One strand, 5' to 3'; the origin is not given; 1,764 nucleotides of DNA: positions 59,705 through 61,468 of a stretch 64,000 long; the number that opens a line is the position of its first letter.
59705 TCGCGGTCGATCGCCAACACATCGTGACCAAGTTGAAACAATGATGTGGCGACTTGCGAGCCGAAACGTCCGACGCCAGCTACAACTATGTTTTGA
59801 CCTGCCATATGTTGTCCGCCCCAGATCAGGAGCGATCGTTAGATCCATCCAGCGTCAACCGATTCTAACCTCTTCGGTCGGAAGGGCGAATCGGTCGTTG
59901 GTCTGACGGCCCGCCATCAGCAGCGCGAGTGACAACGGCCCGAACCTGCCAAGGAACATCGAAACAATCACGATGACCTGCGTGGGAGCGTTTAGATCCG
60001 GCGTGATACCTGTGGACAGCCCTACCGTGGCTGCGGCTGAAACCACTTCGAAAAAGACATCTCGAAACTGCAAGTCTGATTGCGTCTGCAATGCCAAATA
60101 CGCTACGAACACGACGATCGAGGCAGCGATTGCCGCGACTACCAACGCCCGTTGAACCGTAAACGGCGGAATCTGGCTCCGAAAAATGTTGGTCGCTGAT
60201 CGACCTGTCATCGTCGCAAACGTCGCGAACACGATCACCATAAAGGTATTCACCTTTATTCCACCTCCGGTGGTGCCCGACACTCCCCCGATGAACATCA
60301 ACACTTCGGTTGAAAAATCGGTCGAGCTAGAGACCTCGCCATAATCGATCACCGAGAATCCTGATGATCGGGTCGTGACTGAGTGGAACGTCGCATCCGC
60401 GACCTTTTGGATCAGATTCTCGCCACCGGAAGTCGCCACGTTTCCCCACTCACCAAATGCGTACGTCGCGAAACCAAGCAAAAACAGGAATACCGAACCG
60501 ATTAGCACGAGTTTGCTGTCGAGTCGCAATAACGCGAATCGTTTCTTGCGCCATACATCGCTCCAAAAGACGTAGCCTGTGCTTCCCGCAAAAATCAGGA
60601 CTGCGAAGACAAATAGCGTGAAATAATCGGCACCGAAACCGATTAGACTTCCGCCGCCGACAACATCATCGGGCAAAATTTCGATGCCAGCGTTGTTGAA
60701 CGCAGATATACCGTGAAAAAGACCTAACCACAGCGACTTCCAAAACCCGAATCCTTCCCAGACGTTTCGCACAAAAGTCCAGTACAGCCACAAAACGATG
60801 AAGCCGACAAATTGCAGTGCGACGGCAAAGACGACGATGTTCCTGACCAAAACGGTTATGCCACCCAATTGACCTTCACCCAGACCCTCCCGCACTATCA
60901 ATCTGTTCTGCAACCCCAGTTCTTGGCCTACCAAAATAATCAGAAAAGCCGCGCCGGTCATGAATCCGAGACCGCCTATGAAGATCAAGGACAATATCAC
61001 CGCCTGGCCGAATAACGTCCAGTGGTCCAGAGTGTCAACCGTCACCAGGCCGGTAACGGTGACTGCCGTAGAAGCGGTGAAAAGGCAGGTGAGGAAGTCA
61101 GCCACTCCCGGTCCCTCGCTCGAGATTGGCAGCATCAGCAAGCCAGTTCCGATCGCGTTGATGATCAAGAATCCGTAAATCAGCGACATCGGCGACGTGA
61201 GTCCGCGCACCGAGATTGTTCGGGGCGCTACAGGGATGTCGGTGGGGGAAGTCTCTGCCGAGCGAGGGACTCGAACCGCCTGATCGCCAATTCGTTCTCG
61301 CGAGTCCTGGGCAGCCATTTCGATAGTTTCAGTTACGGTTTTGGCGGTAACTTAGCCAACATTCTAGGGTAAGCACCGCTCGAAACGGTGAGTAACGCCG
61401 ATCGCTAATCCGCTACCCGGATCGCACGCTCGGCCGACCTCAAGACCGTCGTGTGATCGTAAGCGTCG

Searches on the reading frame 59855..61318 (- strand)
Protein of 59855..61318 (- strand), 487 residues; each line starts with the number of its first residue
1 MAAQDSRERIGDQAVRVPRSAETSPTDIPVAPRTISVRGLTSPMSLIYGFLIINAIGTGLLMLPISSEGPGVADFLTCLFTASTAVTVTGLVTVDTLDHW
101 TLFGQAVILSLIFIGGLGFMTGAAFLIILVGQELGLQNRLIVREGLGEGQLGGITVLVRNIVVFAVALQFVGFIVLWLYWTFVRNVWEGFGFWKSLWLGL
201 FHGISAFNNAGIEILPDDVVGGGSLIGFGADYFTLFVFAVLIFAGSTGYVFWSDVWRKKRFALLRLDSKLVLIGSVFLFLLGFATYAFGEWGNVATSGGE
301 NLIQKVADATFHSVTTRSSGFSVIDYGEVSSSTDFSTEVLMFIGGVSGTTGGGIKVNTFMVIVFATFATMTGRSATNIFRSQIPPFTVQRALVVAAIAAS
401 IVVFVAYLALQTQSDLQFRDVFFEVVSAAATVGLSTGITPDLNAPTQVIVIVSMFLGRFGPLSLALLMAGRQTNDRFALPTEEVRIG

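Call 78: search_protein_families(library=pfam, proteins=[window:59855-61318:-], max_evalue=0.00001)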
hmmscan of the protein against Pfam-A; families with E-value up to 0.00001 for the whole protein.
window:59855-61318:- (487 aa): 1 family
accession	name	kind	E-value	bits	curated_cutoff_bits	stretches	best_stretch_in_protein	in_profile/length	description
PF02386.22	TrkH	-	3.9e-45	154.7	27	1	47-469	40-491/502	Cation transport protein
